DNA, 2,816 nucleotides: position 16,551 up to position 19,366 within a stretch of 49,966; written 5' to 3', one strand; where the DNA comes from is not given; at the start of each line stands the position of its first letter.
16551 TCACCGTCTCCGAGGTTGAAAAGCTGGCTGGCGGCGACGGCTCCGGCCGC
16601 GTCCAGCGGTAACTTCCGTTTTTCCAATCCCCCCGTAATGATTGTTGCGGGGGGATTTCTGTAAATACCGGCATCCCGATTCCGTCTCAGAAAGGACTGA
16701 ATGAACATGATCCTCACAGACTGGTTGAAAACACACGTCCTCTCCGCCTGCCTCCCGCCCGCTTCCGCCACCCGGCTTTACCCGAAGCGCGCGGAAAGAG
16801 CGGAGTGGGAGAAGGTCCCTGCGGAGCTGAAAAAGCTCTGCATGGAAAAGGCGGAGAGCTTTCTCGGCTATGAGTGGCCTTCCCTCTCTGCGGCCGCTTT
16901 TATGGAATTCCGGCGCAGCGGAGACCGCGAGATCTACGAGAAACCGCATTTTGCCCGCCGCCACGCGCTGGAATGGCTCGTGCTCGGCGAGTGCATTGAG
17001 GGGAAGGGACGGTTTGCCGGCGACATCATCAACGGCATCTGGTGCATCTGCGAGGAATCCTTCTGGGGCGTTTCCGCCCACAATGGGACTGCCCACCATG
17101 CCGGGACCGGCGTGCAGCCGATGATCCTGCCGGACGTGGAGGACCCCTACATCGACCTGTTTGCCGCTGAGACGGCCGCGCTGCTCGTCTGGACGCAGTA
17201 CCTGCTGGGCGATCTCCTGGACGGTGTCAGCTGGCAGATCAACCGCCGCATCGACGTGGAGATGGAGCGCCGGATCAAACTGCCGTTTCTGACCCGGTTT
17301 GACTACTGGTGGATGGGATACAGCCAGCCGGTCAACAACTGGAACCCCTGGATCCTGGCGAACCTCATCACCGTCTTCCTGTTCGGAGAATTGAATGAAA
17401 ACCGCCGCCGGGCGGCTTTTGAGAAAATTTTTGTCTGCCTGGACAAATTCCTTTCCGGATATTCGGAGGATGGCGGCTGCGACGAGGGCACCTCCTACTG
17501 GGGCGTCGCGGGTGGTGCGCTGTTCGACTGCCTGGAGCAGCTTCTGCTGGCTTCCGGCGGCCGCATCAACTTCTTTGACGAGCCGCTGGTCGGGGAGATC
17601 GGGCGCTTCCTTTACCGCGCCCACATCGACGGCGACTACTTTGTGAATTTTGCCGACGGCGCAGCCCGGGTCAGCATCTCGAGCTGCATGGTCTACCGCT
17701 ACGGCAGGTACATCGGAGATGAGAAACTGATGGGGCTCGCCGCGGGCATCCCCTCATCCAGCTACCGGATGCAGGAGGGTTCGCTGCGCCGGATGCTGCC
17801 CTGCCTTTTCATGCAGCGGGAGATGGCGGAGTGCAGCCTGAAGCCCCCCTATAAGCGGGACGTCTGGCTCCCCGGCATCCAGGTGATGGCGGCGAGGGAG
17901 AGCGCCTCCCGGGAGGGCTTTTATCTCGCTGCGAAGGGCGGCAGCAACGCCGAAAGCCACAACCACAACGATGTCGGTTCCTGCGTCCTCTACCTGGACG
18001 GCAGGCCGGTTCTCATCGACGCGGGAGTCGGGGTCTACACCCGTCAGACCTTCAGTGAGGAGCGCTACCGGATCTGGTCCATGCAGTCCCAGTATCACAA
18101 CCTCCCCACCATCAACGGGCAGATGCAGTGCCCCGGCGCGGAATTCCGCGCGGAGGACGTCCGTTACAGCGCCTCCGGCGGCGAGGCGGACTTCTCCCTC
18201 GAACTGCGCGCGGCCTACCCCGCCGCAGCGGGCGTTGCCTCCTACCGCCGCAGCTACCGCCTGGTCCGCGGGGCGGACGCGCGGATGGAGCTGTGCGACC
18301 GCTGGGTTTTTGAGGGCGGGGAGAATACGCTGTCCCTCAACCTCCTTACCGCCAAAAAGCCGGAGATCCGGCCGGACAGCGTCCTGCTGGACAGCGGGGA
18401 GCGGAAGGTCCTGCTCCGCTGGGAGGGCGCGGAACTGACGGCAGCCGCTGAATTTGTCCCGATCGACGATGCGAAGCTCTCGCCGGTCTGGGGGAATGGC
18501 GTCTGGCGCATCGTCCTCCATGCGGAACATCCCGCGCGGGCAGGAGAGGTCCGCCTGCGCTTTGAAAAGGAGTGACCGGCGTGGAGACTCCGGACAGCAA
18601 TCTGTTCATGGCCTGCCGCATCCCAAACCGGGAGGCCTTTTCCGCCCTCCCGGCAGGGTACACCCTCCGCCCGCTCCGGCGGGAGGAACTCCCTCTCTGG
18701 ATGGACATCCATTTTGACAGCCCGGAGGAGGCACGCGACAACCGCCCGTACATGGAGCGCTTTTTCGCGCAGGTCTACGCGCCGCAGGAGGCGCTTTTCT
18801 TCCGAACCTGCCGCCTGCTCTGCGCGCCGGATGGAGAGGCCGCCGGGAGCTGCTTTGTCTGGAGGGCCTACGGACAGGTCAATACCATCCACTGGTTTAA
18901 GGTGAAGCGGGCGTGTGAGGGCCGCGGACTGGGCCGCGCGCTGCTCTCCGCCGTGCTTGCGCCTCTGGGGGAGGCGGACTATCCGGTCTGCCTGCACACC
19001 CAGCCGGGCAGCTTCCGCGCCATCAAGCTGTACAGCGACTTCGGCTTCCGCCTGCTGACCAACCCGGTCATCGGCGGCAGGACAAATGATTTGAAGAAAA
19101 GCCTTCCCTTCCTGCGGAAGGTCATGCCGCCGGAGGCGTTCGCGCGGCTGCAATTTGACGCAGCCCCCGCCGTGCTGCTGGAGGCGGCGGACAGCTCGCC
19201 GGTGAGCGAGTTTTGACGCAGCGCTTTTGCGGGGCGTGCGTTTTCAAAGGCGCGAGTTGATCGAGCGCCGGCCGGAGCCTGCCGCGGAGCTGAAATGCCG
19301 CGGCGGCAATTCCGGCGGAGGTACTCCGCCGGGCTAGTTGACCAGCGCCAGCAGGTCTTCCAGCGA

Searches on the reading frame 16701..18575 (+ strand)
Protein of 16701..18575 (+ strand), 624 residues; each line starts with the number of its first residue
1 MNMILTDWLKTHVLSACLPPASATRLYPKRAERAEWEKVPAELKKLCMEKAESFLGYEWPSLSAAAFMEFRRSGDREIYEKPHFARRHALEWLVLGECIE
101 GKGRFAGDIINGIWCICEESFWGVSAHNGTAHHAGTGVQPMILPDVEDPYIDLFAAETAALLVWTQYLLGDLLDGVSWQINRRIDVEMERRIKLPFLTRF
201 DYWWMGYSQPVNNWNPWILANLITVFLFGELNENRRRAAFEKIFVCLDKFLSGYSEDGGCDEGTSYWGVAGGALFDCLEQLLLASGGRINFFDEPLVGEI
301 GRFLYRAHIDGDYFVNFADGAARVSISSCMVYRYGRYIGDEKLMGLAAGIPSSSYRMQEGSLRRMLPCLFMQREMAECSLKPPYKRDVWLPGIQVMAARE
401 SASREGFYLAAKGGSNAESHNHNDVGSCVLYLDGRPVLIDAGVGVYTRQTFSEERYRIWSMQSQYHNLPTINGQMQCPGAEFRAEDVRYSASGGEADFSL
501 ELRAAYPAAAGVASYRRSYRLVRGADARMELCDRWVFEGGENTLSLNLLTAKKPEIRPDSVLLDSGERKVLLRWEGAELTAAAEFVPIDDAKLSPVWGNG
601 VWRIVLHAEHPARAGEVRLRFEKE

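Call 70: search_protein_families(library=pfam, proteins=[window:16701-18575:+], max_evalue=0.00001)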
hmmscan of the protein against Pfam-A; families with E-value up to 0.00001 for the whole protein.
window:16701-18575:+ (624 aa): 1 family
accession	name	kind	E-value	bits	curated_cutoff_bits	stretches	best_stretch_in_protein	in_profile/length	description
PF07940.18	Hepar_II_III_C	-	1.3e-09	38.4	24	1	407-519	22-136/237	Heparinase II/III-like, C-terminal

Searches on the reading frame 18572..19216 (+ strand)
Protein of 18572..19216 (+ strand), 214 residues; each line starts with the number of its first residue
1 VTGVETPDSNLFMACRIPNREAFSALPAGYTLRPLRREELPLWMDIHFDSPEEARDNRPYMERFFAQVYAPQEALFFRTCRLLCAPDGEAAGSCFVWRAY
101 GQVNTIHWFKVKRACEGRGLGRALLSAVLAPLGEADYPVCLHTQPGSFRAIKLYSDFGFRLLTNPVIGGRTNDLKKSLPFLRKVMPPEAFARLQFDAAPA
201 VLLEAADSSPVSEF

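Call 70: search_protein_families(library=pfam, proteins=[window:18572-19216:+], max_evalue=0.00001)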
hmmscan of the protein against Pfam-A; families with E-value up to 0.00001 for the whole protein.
window:18572-19216:+ (214 aa): 3 families
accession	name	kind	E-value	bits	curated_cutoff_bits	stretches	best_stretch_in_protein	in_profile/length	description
PF00583.31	Acetyltransf_1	-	2.8e-08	34.5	20.7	1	54-159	14-116/116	Acetyltransferase (GNAT) family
PF13508.13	Acetyltransf_7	-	1.7e-06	28.7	27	1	86-160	10-83/84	Acetyltransferase (GNAT) domain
PF08445.16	FR47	-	3.8e-06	27.2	22.1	1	94-163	12-81/86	FR47-like protein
